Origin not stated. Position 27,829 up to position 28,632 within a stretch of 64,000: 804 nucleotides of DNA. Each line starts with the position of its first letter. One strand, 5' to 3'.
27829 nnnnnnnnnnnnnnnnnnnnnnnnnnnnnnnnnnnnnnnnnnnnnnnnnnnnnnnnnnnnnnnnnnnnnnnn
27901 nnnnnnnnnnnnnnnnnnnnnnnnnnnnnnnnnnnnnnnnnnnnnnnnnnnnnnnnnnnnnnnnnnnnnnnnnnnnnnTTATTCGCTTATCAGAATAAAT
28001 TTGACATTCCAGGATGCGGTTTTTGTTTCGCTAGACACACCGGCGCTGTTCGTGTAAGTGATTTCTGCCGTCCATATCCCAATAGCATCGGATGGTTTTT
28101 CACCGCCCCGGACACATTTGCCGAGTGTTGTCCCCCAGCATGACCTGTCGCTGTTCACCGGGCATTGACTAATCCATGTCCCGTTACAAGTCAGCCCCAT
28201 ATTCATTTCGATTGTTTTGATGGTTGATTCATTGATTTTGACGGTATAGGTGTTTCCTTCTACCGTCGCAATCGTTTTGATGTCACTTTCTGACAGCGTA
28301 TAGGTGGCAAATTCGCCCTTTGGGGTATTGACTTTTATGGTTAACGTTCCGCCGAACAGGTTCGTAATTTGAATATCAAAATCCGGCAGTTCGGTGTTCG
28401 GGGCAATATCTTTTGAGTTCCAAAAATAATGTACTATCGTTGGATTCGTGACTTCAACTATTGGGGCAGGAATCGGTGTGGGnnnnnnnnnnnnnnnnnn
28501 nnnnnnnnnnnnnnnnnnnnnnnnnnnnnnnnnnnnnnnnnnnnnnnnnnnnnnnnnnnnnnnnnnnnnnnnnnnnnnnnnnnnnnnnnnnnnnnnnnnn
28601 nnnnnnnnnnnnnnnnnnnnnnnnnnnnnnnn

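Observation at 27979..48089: Shared C-terminal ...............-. domain in two otherwise different secreted proteins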

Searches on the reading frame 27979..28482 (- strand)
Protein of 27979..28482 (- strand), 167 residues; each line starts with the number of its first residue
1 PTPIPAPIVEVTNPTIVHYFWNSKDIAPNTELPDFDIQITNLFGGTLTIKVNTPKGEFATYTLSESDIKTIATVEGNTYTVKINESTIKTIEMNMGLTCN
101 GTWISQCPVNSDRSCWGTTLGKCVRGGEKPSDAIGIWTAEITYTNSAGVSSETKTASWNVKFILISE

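Call 10: find_homologous_proteins(query=window:27979-28482:-)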
Query window:27979-28482:-: 19 candidates shared short words with the query, none scored E <= 0.001.

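Call 29: search_protein_representatives(alignment_id=A1)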
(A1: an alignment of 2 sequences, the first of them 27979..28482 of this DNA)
Query: 2 sequences, 178 profile positions. Proteins with E-value up to 0.001 (for the whole library): 11; up to 1e-10: 7; up to 1e-30: 2. The best 11 are listed.
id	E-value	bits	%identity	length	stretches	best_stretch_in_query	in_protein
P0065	1.0e-88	312.2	-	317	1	4-177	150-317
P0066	3.7e-88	310.4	-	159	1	20-178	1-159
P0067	1.5e-28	116.2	-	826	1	4-177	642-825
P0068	1.1e-22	97.0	-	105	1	76-177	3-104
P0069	5.8e-20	88.2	-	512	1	22-177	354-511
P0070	8.9e-19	84.4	-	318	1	4-177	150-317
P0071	1.2e-14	70.9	-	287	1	7-177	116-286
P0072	4.0e-09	52.9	-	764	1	3-177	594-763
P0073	1.3e-06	44.8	-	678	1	9-156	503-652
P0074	6.6e-05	39.2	-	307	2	87-171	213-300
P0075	2.1e-04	37.5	-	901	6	137-170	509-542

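Call 31: predict_structure(alignment_id=A1)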
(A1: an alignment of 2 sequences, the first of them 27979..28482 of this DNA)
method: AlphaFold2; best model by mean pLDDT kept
length: 167 residues; sequences in the alignment: 2
mean_pLDDT: 69.1   pTM: 0.68
mean pLDDT of the five models: 69.1, 66.3, 63.9, 63.7, 42.0
residues with pLDDT >= 90: 15; 70-90: 67; 50-70: 51; < 50: 34
segments of 3 or more residues with pLDDT < 50: 25-28, 100-104, 110-132
pLDDT, mean of each block of 10 residues (from residue 1): 77 66 50 80 87 69 87 90 75 59 50 43 44 66 89 81 56
secondary structure, 60 per line:
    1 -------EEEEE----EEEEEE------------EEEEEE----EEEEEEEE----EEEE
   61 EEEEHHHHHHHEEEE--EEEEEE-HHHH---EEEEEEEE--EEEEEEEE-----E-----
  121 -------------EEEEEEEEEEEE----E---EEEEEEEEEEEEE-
elements in order: E8-12 E17-22 E35-40 E45-52 E57-64 H65-71 E72-75 E78-83 H85-88 E92-99 E102-109 E134-145 E154-166

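Call 34: find_homologous_proteins(query=A2)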
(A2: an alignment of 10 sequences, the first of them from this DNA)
Query A2 (10 sequences) (163 aa, profile of the alignment): 4 proteins with E <= 0.001 among 1940 candidates.
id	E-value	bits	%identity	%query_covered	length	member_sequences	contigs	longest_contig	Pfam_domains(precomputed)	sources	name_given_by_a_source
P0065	1.0e-56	209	100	100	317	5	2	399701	-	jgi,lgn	-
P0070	2.0e-54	202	38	98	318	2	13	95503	-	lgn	-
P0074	3.9e-40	155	35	50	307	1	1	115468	-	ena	-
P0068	1.5e-30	124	46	54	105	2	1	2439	-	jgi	-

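Call 35: find_related_loci(query=A2, collection=viral_contigs, flank=10000)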
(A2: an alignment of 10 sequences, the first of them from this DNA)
Query A2 (163 aa) in viral_contigs; peptide patterns used: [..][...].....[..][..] (x = any residue, [..] = any of these).
25 stretches matched a pattern, but none encodes a relative of the query by tblastn (E <= 1e-3).

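Call 36: find_related_loci(query=A2, collection=genome_contigs, flank=10000)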
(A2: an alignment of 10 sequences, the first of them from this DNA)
Query A2 (163 aa) in genome_contigs; peptide patterns used: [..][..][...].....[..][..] (x = any residue, [..] = any of these).
20 stretches matched a pattern, but none encodes a relative of the query by tblastn (E <= 1e-3).

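Call 37: find_encoding_contigs(protein=P0070, flank=10000, max_places=3)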
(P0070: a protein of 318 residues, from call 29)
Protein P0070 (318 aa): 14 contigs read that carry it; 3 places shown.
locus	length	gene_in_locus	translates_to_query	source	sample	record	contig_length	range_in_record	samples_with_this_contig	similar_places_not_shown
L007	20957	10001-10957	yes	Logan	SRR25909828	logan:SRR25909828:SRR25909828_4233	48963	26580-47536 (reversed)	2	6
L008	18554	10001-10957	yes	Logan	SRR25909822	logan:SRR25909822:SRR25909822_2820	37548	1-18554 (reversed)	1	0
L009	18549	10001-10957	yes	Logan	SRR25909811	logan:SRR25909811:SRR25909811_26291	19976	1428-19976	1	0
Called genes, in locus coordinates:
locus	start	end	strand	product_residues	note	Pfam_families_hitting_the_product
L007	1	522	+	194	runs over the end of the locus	PF06941:NT5C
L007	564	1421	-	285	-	-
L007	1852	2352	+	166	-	-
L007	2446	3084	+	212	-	-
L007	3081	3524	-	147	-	-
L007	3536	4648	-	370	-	-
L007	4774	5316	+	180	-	PF24161:CCDC39 (weak)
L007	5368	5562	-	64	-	-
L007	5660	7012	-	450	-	PF11638:DnaA_N, PF01695:IstB_IS21, PF00308:Bac_DnaA, PF00004:AAA (weak), PF13401:AAA_22 (faint), PF08299:Bac_DnaA_C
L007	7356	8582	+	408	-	-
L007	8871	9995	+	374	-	-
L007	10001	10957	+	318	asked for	-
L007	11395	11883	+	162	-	PF00075:RNase_H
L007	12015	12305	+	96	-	-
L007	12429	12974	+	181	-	-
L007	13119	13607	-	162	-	PF00932:LTD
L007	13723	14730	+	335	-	PF01555:N6_N4_Mtase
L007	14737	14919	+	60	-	-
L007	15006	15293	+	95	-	-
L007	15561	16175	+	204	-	PF18760:ART-PolyVal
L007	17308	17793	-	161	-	-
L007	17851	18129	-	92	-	-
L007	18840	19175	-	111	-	-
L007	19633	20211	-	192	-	PF18760:ART-PolyVal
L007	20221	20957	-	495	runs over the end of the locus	PF05175:MTS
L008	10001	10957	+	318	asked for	-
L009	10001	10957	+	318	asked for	-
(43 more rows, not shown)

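Call 38: find_encoding_contigs(protein=P0074, flank=10000, max_places=3)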
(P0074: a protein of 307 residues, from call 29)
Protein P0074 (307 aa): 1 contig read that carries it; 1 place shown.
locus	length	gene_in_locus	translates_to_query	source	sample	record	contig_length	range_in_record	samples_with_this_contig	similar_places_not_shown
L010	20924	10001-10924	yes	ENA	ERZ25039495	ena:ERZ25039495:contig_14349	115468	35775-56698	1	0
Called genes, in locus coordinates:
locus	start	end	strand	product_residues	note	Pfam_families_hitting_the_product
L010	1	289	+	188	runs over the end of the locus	-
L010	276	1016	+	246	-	PF06114:Peptidase_M78 (weak)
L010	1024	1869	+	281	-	-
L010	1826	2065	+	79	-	-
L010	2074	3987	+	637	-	-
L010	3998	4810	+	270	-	PF00149:Metallophos, PF12850:Metallophos_2 (faint)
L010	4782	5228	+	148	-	-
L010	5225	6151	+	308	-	PF02463:SMC_N, PF13476:AAA_23, PF13514:AAA_27 (weak), PF13555:AAA_29 (weak)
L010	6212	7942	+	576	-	-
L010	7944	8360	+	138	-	PF13558:SbcC_Walker_B (weak)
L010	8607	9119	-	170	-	-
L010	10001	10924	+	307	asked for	-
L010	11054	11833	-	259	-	PF26929:DUF8280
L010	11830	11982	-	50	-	-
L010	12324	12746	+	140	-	-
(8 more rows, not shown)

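Call 50: search_protein_families(library=ncbifam, proteins=[P0067, P0069, P0072, P0073], max_evalue=1)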
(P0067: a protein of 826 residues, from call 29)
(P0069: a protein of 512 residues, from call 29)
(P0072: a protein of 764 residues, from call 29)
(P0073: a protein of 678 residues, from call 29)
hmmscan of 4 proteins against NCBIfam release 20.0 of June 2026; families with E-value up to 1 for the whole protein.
P0067 (826 aa): 1 family
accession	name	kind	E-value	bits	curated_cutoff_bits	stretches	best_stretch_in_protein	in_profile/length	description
NF033186.1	internalin_K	exception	0.71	8.2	1100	0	637-714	512-585/604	class 1 internalin InlK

P0069 (512 aa): 0 families

P0072 (764 aa): 1 family
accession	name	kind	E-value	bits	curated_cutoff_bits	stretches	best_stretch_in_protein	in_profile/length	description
NF052345.1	S_layer_anammox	exception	0.16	9.2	1400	1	571-600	1283-1312/1596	Kustd1514 family S-layer glycoprotein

P0073 (678 aa): 0 families

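Call 51: search_protein_families(library=pfam, proteins=[P0067, P0069, P0070, P0071, P0072, P0073, P0074, L007:8871-9995:+, L007:7356-8582:+], max_evalue=0.1)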
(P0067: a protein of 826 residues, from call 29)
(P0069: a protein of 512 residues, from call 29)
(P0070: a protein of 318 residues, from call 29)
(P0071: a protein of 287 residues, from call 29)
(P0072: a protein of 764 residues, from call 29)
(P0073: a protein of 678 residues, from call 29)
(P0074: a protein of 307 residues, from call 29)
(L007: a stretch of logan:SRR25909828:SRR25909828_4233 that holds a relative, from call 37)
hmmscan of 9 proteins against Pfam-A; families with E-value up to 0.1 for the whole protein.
P0067 (826 aa): 3 families
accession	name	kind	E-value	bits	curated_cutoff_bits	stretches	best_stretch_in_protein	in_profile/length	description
PF16383.10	DUF4992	-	5.7e-09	36.4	29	2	550-581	52-83/183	Domain of unknown function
PF00041.27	fn3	-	5e-06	27.1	25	1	348-425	2-77/84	Fibronectin type III domain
PF19408.5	PKD_6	-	0.0064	17.2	25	1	366-430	24-82/82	PKD-like domain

P0069 (512 aa): 0 families

P0070 (318 aa): 2 families
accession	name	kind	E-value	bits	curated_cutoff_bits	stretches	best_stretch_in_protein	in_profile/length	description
PF22820.2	TcaA_3rd_4th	-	0.082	13.3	27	0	158-218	7-63/73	TcaA protein 3rd/4th domain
PF16101.10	PRIMA1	-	0.088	13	38.6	0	143-170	62-89/158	Proline-rich membrane anchor 1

P0071 (287 aa): 0 families

P0072 (764 aa): 0 families

P0073 (678 aa): 1 family
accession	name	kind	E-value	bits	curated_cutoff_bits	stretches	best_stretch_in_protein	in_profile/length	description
PF02369.22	Big_1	-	0.034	14.7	34.9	0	13-58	33-82/93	Bacterial Ig-like domain (group 1)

P0074 (307 aa): 0 families

L007:8871-9995:+ (374 aa): 0 families

L007:7356-8582:+ (408 aa): 0 families

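Call 52: predict_structure(alignment_id=A2)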
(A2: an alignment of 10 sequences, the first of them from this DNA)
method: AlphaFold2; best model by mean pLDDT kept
length: 163 residues; sequences in the alignment: 10
mean_pLDDT: 88.5   pTM: 0.85
mean pLDDT of the five models: 88.5, 87.7, 85.8, 85.4, 83.1
residues with pLDDT >= 90: 93; 70-90: 64; 50-70: 2; < 50: 4
segments of 3 or more residues with pLDDT < 50: 160-163
pLDDT, mean of each block of 10 residues (from residue 1): 88 82 86 93 96 94 93 94 90 87 87 84 82 96 95 85 37
secondary structure, 60 per line:
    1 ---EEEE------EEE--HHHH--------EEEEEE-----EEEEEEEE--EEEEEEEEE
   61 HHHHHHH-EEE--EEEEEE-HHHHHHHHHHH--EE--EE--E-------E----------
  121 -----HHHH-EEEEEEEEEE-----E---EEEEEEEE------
elements in order: E4-7 E14-16 H19-22 E31-36 E42-49 E52-60 H61-67 E69-71 E74-79 H81-91 H126-129 E131-140 E150-157

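Call 62: find_related_loci(query=A2, collection=metagenome_contigs, flank=10000)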
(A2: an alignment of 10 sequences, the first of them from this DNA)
Query A2 (163 aa) in metagenome_contigs; peptide patterns used: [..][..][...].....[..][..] (x = any residue, [..] = any of these).
48 stretches matched a pattern; 9 encode a relative of the query (tblastn E <= 1e-3); 9 distinct loci.
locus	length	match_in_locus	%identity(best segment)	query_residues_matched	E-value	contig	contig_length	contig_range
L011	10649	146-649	40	1-163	2e-33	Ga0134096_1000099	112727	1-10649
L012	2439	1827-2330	40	1-163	3e-33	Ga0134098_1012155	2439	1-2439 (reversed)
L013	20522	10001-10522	41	3-163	2e-31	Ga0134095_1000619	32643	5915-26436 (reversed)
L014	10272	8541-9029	37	8-163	2e-30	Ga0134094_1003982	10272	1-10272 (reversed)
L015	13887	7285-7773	37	8-163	1e-30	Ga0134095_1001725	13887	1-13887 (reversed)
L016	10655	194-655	36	15-163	4e-25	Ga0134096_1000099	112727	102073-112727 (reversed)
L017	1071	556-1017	37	15-163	7e-24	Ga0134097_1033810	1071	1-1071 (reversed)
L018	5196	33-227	48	100-163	4e-12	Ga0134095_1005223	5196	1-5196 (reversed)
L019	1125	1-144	46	116-163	2e-7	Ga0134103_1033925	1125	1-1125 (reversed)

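Call 74: search_solved_structures(query=A2, max_evalue=1)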
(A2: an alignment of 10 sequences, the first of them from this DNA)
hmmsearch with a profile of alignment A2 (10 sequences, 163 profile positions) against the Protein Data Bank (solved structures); distinct sequences matched with E-value up to 1: 0.

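Call 79: fold_search(model_id=the predicted structure, library=viral)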
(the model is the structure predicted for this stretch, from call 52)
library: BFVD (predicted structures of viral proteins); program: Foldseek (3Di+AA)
matches with E <= 10: 1065; with E <= 0.001: 5
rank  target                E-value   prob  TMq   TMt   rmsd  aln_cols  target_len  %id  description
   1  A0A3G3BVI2            2.2e-04  1.00  0.41  0.44   5.8       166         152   10  Uncharacterized protein [Bacillus phage vB_BcoS-136]
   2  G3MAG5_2              2.6e-04  1.00  0.46  0.12   4.8       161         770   11  Gp424 [Bacillus phage G]
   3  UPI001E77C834         3.5e-04  0.99  0.35  0.31   7.4       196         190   11  (no name look-up for this kind of identifier)
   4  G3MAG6                4.6e-04  1.00  0.40  0.07   6.4       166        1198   13  Gp425 [Bacillus phage G]
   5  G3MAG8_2              9.3e-04  1.00  0.42  0.10   6.6       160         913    8  Gp427 [Bacillus phage G]
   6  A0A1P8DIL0            1.0e-03  1.00  0.40  0.26   6.1       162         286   10  (no name in the UniProt tables at hand)
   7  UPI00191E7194         1.3e-03  1.00  0.45  0.14   4.7       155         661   12  (no name look-up for this kind of identifier)
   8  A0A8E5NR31            1.3e-03  0.99  0.42  0.22   6.9       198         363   11  (no name in the UniProt tables at hand)
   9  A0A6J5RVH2            1.9e-03  0.85  0.31  0.23  13.3       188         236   13  Uncharacterized protein [uncultured Caudovirales phage]
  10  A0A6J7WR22            2.0e-03  1.00  0.34  0.13   5.3       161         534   12  Glycine-rich domain-containing protein [uncultured Caudovirales phage]
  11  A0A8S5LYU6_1          2.8e-03  0.97  0.34  0.08   6.0       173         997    9  DUF1566 domain-containing protein [Siphoviridae sp. ctkcl3]
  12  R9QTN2                2.8e-03  0.82  0.30  0.27   9.6       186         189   11  Uncharacterized protein [Haloarcula sinaiiensis tailed virus 1]
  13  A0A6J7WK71            3.1e-03  0.99  0.37  0.08   6.2       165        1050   12  Uncharacterized protein [uncultured Caudovirales phage]
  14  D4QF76                3.9e-03  1.00  0.35  0.30   5.4       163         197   15  Uncharacterized protein [Aeropyrum pernix bacilliform virus 1 (isolate -/Japan/Tanaka/2005)]
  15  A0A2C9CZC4            3.9e-03  0.94  0.40  0.22   7.2       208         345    7  Possible surface protein, responsible for cell interaction contains cell adhesion domain and ChW-repeats [Yersinia phage fHe-Yen9-04]
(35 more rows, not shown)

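Call 84: list_cluster_members(proteins=[P0065, P0070, P0074, P0068])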
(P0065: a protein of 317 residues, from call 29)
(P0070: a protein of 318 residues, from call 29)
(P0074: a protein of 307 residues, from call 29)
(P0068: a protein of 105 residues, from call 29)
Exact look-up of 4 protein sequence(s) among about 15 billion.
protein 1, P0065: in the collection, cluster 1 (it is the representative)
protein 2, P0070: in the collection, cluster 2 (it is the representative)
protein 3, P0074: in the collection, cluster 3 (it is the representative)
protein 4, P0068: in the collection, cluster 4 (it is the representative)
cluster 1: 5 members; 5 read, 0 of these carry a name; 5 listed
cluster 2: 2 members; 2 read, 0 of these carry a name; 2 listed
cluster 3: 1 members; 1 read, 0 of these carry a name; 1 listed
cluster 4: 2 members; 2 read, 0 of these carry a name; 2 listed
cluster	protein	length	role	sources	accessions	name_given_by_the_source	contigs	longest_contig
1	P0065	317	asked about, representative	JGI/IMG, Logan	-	-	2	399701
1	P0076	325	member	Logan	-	-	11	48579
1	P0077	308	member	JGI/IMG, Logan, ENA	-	-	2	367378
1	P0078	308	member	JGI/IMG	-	-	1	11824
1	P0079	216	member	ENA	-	-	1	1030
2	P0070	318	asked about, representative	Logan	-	-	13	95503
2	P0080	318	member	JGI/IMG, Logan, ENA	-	-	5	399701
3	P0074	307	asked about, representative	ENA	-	-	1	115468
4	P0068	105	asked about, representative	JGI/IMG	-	-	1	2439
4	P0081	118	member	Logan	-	-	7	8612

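Call 85: find_encoding_contigs(protein=P0080, flank=10000, max_places=3)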
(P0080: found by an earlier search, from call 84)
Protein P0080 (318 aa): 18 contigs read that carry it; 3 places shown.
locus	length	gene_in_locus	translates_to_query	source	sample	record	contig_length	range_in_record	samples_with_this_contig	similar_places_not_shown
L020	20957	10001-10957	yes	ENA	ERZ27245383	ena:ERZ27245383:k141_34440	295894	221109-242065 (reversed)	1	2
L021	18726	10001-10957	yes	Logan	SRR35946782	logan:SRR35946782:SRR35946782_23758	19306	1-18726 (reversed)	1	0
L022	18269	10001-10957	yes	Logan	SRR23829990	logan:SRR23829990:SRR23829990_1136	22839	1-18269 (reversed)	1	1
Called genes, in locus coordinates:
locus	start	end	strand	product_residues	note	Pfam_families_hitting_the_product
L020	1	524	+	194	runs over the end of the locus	PF06941:NT5C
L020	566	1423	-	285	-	-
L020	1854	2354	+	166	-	-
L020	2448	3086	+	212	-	-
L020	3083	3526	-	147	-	-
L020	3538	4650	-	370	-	-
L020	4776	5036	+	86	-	-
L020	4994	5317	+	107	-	-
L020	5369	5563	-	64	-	-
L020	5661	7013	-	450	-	PF11638:DnaA_N, PF01695:IstB_IS21, PF00308:Bac_DnaA, PF00004:AAA (weak), PF13401:AAA_22 (faint), PF08299:Bac_DnaA_C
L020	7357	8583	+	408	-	-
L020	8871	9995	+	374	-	-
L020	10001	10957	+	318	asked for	-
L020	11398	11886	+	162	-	PF00075:RNase_H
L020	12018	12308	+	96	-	-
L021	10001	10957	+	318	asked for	-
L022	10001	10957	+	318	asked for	-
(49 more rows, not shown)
